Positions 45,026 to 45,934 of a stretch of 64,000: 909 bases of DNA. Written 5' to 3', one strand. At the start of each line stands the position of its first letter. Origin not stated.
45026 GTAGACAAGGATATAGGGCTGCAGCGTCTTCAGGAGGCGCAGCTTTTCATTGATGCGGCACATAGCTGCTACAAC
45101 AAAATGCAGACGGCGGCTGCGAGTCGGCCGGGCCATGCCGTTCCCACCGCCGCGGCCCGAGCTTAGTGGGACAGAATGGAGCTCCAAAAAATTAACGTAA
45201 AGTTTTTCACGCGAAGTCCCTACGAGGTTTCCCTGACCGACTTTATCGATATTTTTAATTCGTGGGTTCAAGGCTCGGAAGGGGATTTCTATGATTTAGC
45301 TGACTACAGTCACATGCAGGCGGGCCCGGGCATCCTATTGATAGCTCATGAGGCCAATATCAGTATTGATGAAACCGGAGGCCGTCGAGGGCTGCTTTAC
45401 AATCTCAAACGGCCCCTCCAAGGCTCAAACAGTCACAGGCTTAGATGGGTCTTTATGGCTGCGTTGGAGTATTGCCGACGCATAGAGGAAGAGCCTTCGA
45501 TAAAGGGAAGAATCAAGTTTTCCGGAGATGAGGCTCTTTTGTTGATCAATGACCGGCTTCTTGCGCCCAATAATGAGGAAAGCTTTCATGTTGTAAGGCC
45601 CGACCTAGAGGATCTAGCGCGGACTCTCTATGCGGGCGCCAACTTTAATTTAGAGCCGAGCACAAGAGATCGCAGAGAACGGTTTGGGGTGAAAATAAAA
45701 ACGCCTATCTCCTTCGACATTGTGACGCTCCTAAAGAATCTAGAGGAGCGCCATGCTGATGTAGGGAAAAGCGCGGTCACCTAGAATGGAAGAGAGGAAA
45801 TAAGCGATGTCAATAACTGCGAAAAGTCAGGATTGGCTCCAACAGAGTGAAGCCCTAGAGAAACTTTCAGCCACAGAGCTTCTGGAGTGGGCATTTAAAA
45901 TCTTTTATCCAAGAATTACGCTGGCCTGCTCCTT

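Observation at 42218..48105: Non-canonical assimilatory sulfate-reduction operon: NuoB-like Fe-S protein, extended Sir, unknown ORF, APS-reductase::ATP-sulfurylase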

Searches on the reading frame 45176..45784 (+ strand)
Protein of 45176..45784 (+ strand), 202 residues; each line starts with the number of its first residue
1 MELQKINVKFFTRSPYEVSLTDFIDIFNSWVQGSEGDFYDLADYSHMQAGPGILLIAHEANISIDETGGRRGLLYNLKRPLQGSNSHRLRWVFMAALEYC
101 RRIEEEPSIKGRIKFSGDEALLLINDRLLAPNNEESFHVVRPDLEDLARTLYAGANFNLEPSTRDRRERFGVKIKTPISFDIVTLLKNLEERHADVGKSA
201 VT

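Call 3: search_protein_families(library=pfam, proteins=[window:45176-45784:+], max_evalue=0.01)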
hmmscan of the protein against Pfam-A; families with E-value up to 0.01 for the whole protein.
window:45176-45784:+ (202 aa): 0 families

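Call 4: search_protein_families(library=ncbifam, proteins=[window:45176-45784:+], max_evalue=0.01)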
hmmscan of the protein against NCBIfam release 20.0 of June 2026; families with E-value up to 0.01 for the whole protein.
window:45176-45784:+ (202 aa): 0 families

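Call 8: search_protein_families(library=pfam, proteins=[window:45176-45784:+], max_evalue=10)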
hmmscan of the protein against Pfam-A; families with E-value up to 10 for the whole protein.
window:45176-45784:+ (202 aa): 0 families

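Call 9: search_solved_structures(query=window:45176-45784:+, max_evalue=10)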
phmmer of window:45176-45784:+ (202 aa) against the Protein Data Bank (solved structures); distinct sequences matched with E-value up to 10: 4.
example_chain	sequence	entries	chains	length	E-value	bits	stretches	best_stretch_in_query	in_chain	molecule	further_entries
1y2m_A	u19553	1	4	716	0.88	12.5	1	108-186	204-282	Phenylalanine ammonia-lyase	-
8wkd_A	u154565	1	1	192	1.1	12.2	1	133-176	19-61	DUF2121 domain-containing protein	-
8jtu_A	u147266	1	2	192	1.1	12.2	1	133-176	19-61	Connectase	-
3cfd_H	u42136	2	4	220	1.3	12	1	48-156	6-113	PURPLE-FLUORESCENT ANTIBODY EP2-25C10-IGG2B HEAVY CHAIN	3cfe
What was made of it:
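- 45176..45784 (+): ORF3 - a 202-aa protein of an uncharacterised family that always directly follows the extended Sir. No Pfam, NCBIfam or PDB-sequence hit (calls 3, 4, 8, 9).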

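Call 11: find_homologous_proteins(query=window:45176-45784:+, max_evalue=0.001)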
Query window:45176-45784:+ (202 aa): 894 proteins with E <= 0.001 among 1024 candidates; the best 120 are listed.
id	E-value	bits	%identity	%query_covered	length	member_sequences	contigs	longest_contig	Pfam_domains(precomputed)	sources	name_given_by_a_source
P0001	2.9e-120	417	95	100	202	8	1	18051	-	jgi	-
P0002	2.1e-98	346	76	100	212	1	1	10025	-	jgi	jgi:hypothetical protein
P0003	2.0e-88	313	70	100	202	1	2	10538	-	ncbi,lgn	ncbi:MAG: hypothetical protein ACREQA_13895 [Candidatus Binatia bacterium]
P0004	8.7e-88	311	69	100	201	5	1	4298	-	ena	-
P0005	1.1e-84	301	67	99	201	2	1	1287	-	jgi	jgi:hypothetical protein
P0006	9.6e-84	298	67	100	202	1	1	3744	-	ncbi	ncbi:MAG: hypothetical protein ACREP8_12250 [Candidatus Binatia bacterium]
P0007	1.6e-83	297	68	98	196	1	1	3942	-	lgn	-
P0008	4.6e-83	296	67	100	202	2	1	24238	-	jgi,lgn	jgi:hypothetical protein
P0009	8.7e-83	295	64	100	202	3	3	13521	-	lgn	-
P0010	2.9e-82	293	64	100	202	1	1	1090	-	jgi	jgi:hypothetical protein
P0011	5.9e-81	289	65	98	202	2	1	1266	-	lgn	-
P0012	8.1e-81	288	65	98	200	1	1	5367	-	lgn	-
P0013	1.6e-80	287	68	95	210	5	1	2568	-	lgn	-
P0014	3.0e-80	287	65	100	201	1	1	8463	-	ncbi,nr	ncbi:MAG: hypothetical protein HYV04_10930 [Deltaproteobacteria bacterium]|nr:hypothetical protein [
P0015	2.2e-79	284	64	95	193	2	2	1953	-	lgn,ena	-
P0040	1.6e-75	271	66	94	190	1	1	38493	-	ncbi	ncbi:MAG: hypothetical protein ACE5JU_02985 [Candidatus Binatia bacterium]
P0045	2.4e-75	271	64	95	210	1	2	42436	-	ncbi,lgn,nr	ncbi:MAG: hypothetical protein HY694_07500 [Deltaproteobacteria bacterium]|nr:hypothetical protein [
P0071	2.7e-73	264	63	94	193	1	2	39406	-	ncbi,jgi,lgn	ncbi:MAG TPA: hypothetical protein VGL11_20080 [Candidatus Binatia bacterium]|jgi:hypothetical prote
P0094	2.2e-72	261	60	97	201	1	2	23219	-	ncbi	-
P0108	1.2e-71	259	62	94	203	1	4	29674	-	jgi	jgi:hypothetical protein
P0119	3.7e-71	257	62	94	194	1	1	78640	-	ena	-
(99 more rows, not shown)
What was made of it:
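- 45176..45784 (+): 894 close homologues (call 11).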

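Call 15: find_encoding_contigs(protein=P0119, flank=10000, max_places=3)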
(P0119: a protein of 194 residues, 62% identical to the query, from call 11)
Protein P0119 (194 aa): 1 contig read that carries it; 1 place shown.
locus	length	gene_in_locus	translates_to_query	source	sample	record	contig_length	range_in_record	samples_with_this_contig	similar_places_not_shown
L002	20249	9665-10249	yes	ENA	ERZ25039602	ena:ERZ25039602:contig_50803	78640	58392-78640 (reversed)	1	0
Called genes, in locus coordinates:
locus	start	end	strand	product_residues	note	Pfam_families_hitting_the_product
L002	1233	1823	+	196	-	PF04392:ABC_sub_bind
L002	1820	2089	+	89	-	-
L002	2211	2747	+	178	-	PF00111:Fer2, PF01799:Fer2_2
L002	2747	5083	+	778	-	PF01315:Ald_Xan_dh_C (faint), PF20256:MoCoBD_2, PF02738:MoCoBD_1, PF20256:MoCoBD_2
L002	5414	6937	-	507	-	PF05362:Lon_C (weak), PF13541:ChlI, PF00158:Sigma54_activat (faint), PF05496:RuvB_N (faint), PF00493:MCM (faint), PF01078:Mg_chelatase, PF07728:AAA_5, PF13335:Mg_chelatase_C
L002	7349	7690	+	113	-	-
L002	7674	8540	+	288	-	PF03460:NIR_SIR_ferr, PF01077:NIR_SIR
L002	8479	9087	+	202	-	PF03460:NIR_SIR_ferr, PF01077:NIR_SIR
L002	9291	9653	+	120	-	-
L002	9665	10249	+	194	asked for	-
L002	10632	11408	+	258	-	PF01507:PAPS_reduct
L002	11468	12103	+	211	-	PF13241:NAD_binding_7, PF14824:Sirohm_synth_M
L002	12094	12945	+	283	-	PF00590:TP_methylase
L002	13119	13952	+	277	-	PF02602:HEM4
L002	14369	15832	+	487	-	PF00478:IMPDH, PF00571:CBS, PF03060:NMO (weak), PF01070:FMN_dh (weak)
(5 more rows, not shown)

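Call 42: predict_structure(alignment_id=A1)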
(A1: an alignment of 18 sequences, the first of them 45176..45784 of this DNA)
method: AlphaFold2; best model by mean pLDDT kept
length: 202 residues; sequences in the alignment: 18
mean_pLDDT: 82.1   pTM: 0.83
mean pLDDT of the five models: 82.1, 81.9, 79.3, 61.1, 56.2
residues with pLDDT >= 90: 76; 70-90: 93; 50-70: 23; < 50: 10
segments of 3 or more residues with pLDDT < 50: 194-202
pLDDT, mean of each block of 10 residues (from residue 1): 82 84 89 85 69 83 83 86 86 94 92 92 67 79 92 92 66 92 94 46 30
secondary structure, 60 per line:
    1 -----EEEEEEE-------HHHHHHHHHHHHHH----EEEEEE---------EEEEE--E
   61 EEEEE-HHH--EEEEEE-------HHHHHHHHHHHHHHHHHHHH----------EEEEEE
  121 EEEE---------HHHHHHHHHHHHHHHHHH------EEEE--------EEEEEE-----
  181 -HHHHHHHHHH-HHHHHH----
elements in order: E6-12 H20-33 E38-43 E53-57 E60-65 E72-77 H85-104 E115-124 H134-151 E158-161 E170-175 H182-191 H193-198

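Call 45: fold_search(model_id=the predicted structure, library=pdb)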
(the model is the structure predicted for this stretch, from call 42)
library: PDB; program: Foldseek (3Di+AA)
matches with E <= 10: 1060; with E <= 0.001: 0
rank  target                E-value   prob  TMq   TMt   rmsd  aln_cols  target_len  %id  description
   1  8qwc_A                8.3e-03  0.54  0.26  0.24  15.6       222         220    8  Cryo-EM structure of Apo coproheme decarboxylase from Corynebacterium diphtheria. (released 2025-02-05)
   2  2anr_A                1.0e-02  0.80  0.32  0.38   7.9       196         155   10  Crystal structure (II) of Nova-1 KH1/KH2 domain tandem with 25nt RNA hairpin (released 2006-10-24)
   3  1p52                  1.2e-02  0.84  0.39  0.26   8.9       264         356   11  Structure of Arginine kinase E314D mutant (released 2003-06-17)
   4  7q4g_A                1.2e-02  0.38  0.24  0.22  15.9       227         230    8  Structure of coproheme decarboxylase from Corynebacterium dipththeriae Y135A mutant in complex with coproheme (released 2022-02-23)
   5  6xuc_E                1.4e-02  0.35  0.25  0.24  15.4       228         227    8  Structure of coproheme decarboxylase from Corynebacterium diphteriae in complex with coproheme (released 2020-04-22)
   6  9cku_G                1.6e-02  0.57  0.32  0.20  10.5       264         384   10  Complex of M. smegmatis Dop with M. tuberculosis CoaX and Pup91 (released 2024-11-13)
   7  6xub_B                2.2e-02  0.28  0.24  0.22  15.7       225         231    9  Structure of coproheme decarboxylase from Corynebacterium diphteriae in complex with monovinyl monopropionyl deuterohe (released 2020-04-22)
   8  7drg_B                2.5e-02  0.33  0.25  0.17  14.6       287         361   13  Pseudomonas aeruginosa T6SS protein PA0821 (released 2021-06-16)
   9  9miq_B                2.6e-02  0.30  0.25  0.23  15.3       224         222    9  Wild-type Coproheme Decarboxylase from Streptomyces Coelicolor in complex with Monovinyl, Monopropionate Deuteroheme (released 2025-10-22)
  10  1tyq_D                2.6e-02  0.21  0.21  0.18  15.7       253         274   11  Crystal structure of Arp2/3 complex with bound ATP and calcium (released 2004-11-09)
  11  2nyi_A                2.6e-02  0.14  0.18  0.20  17.5       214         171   13  Crystal Structure of an Unknown Protein from Galdieria sulphuraria (released 2006-12-12)
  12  9dp6_A                2.8e-02  0.47  0.26  0.10  11.6       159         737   12  Mycolicibacterium smegmatis MmpL5-AcpM structure (released 2024-10-23)
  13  9y6s_5K               2.8e-02  0.28  0.26  0.16  42.8       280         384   10  96-nm repeat of the Leishmania tarentolae doublet microtubule (released 2025-12-17)
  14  9mx0_A                3.0e-02  0.54  0.26  0.10   9.3       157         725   10  Cluster of bipartite complex of MmpL5-AcpM from Mycolicibacterium smegmatis (released 2025-07-30)
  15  3c1m_D                3.0e-02  0.23  0.20  0.12  11.2       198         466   10  Cyrstal Structure of threonine-sensitive aspartokinase from Methanococcus jannaschii with MgAMP-PNP and L-aspartate (released 2008-03-25)
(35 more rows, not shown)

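Call 48: find_encoding_contigs(protein=P0045, flank=10000, max_places=2)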
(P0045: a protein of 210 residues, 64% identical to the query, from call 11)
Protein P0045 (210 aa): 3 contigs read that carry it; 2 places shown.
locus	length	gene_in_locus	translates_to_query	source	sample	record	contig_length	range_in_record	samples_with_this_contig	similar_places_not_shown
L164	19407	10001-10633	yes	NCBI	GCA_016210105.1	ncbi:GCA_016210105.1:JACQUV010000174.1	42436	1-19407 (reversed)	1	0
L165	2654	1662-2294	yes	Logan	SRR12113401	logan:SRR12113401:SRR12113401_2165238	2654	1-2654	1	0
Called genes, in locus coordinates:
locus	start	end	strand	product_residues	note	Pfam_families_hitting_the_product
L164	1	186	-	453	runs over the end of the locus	PF00072:Response_reg, PF00158:Sigma54_activat, PF14532:Sigma54_activ_2, PF00004:AAA (weak), PF07724:AAA_2 (weak), PF07728:AAA_5, PF25601:AAA_lid_14, PF02954:HTH_8, +1 more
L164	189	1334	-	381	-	PF00989:PAS, PF08448:PAS_4, PF12860:PAS_7 (weak), PF13188:PAS_8 (weak), PF24820:Diguanyl_cycl_sensor (weak), PF13426:PAS_9, PF00512:HisKA, PF02518:HATPase_c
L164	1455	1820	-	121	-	PF00072:Response_reg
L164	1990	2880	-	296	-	PF02739:5_3_exonuc_N, PF01367:5_3_exonuc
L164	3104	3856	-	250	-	PF00149:Metallophos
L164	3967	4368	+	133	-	-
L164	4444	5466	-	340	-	PF01636:APH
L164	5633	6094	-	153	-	PF02481:DNA_processg_A (weak), PF18306:LDcluster4, PF03641:Lysine_decarbox (weak)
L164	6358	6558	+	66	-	PF00313:CSD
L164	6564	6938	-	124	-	PF00072:Response_reg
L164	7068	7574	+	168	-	PF01058:Oxidored_q6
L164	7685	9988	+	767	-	PF03460:NIR_SIR_ferr, PF01077:NIR_SIR, PF03460:NIR_SIR_ferr, PF01077:NIR_SIR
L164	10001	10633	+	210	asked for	-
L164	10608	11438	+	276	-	PF01507:PAPS_reduct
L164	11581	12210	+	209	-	PF13241:NAD_binding_7, PF14824:Sirohm_synth_M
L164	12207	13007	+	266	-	PF00590:TP_methylase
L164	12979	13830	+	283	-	PF02602:HEM4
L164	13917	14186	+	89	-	-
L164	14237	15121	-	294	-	-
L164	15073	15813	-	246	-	PF01135:PCMT (weak), PF01209:Ubie_methyltran, PF13489:Methyltransf_23, PF02353:CMAS (faint), PF13847:Methyltransf_31, PF08241:Methyltransf_11, PF08242:Methyltransf_12, PF13649:Methyltransf_25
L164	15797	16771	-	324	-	PF00348:polyprenyl_synt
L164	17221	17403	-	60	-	-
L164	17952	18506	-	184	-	-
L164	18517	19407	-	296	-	?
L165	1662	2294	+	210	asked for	-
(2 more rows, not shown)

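Call 49: find_encoding_contigs(protein=P0071, flank=10000, max_places=2)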
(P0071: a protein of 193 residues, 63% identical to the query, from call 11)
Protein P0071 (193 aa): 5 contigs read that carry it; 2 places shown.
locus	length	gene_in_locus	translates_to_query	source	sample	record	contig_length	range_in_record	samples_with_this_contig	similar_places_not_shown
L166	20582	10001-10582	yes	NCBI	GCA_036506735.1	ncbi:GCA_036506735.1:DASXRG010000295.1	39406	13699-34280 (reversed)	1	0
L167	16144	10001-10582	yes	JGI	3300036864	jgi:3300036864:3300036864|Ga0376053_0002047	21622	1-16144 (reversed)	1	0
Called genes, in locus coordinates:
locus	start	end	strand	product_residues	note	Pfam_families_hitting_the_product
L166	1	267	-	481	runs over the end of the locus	PF04326:SLFN_AlbA_2, PF13749:HATPase_c_4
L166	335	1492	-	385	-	PF04389:Peptidase_M28, PF01546:Peptidase_M20, PF05343:Peptidase_M42 (weak), PF07687:M20_dimer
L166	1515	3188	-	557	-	PF02776:TPP_enzyme_N, PF00205:TPP_enzyme_M, PF02775:TPP_enzyme_C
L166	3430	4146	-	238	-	PF00149:Metallophos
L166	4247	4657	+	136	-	-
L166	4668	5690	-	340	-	PF03881:Fructosamin_kin (faint), PF01636:APH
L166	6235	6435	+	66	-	PF00313:CSD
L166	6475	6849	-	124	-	PF00072:Response_reg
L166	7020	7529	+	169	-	PF01058:Oxidored_q6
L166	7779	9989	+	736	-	PF03460:NIR_SIR_ferr, PF01077:NIR_SIR, PF03460:NIR_SIR_ferr, PF01077:NIR_SIR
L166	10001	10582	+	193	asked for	-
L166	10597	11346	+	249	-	PF01507:PAPS_reduct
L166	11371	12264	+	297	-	PF01925:TauE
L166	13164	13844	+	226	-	PF17850:CysA_C_terminal, PF08402:TOBE_2 (faint), PF12857:TOBE_3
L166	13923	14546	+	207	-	PF13241:NAD_binding_7, PF14824:Sirohm_synth_M (weak)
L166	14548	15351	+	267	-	PF00590:TP_methylase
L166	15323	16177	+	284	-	PF02602:HEM4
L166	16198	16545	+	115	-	-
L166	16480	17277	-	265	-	-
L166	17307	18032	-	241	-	PF01209:Ubie_methyltran, PF13489:Methyltransf_23, PF13847:Methyltransf_31, PF08241:Methyltransf_11, PF08242:Methyltransf_12, PF13649:Methyltransf_25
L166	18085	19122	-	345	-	PF00348:polyprenyl_synt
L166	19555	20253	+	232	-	PF06181:Urate_ox_N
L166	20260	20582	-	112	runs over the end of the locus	PF13442:Cytochrome_CBB3 (weak), PF00034:Cytochrom_C (weak)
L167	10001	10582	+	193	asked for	-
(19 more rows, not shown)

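Call 50: find_encoding_contigs(protein=P0108, flank=10000, max_places=2)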
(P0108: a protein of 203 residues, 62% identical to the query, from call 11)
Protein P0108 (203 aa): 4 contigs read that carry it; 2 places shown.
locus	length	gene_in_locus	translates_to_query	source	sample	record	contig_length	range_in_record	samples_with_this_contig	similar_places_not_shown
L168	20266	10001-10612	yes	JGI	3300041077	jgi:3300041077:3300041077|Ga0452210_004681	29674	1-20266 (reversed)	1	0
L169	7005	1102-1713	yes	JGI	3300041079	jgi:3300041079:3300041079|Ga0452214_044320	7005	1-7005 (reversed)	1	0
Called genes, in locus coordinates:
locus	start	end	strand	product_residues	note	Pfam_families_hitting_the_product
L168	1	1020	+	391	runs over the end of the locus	PF02515:CoA_transf_3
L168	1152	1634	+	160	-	PF01814:Hemerythrin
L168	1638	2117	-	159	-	PF02798:GST_N, PF13409:GST_N_2, PF13417:GST_N_3, PF00043:GST_C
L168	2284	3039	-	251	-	PF00528:BPD_transp_1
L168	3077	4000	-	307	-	PF19300:BPD_transp_1_N, PF00528:BPD_transp_1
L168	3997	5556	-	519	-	PF00496:SBP_bac_5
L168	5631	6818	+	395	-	PF01464:SLT, PF01476:LysM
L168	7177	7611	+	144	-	PF02082:Rrf2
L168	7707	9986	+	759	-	PF03460:NIR_SIR_ferr, PF01077:NIR_SIR, PF03460:NIR_SIR_ferr, PF01077:NIR_SIR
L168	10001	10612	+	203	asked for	-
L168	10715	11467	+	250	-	PF01507:PAPS_reduct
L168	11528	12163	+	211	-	PF13241:NAD_binding_7, PF14824:Sirohm_synth_M (weak)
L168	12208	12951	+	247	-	PF00590:TP_methylase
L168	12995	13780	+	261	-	PF02602:HEM4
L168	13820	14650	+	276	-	PF01578:Cytochrom_C_asm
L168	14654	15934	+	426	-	PF05201:GlutR_N, PF01488:Shikimate_DH, PF00745:GlutR_dimer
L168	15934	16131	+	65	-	-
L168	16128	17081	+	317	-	PF01379:Porphobil_deam, PF03900:Porphobil_deamC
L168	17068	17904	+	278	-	PF02602:HEM4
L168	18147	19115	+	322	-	PF00490:ALAD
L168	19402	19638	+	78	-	-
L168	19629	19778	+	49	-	PF02518:HATPase_c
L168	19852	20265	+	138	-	?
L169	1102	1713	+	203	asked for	-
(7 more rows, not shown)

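Call 51: find_encoding_contigs(protein=P0094, flank=10000, max_places=2)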
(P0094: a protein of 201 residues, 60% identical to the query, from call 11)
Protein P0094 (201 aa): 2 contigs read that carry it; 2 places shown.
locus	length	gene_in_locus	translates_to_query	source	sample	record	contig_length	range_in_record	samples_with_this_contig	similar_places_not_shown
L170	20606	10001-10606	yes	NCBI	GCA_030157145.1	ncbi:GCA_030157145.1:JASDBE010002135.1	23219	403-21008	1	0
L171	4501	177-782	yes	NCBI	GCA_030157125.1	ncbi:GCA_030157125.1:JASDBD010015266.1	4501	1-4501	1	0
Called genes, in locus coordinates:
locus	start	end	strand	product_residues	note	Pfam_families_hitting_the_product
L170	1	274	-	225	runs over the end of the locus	?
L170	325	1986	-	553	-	PF02776:TPP_enzyme_N, PF00205:TPP_enzyme_M, PF02775:TPP_enzyme_C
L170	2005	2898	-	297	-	PF02739:5_3_exonuc_N, PF01367:5_3_exonuc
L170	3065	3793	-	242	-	PF00149:Metallophos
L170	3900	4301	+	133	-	-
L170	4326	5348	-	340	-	PF03881:Fructosamin_kin (faint), PF01636:APH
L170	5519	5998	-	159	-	PF02481:DNA_processg_A (faint), PF18306:LDcluster4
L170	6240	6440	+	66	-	PF00313:CSD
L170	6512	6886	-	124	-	PF00072:Response_reg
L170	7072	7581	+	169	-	PF01058:Oxidored_q6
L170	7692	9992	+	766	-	PF03460:NIR_SIR_ferr, PF01077:NIR_SIR, PF03460:NIR_SIR_ferr, PF01077:NIR_SIR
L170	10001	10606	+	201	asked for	-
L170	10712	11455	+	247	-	PF01507:PAPS_reduct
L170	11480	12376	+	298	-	PF01925:TauE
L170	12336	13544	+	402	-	PF14306:PUA_2, PF01747:ATP-sulfurylase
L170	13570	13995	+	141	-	-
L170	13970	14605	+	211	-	PF13241:NAD_binding_7, PF14824:Sirohm_synth_M (weak)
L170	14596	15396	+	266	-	PF00590:TP_methylase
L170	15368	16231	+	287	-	PF02602:HEM4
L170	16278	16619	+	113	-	-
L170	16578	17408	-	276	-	-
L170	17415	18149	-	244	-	PF01209:Ubie_methyltran, PF13489:Methyltransf_23, PF05175:MTS (faint), PF13847:Methyltransf_31, PF08241:Methyltransf_11, PF08242:Methyltransf_12, PF13649:Methyltransf_25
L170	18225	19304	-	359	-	PF00348:polyprenyl_synt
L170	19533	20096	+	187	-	PF02190:LON_substr_bdg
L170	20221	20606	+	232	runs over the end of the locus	PF06181:Urate_ox_N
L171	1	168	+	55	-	?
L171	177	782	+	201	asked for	-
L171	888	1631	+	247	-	PF01507:PAPS_reduct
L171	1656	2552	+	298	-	PF01925:TauE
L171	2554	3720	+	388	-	PF14306:PUA_2, PF01747:ATP-sulfurylase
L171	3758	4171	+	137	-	-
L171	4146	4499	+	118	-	?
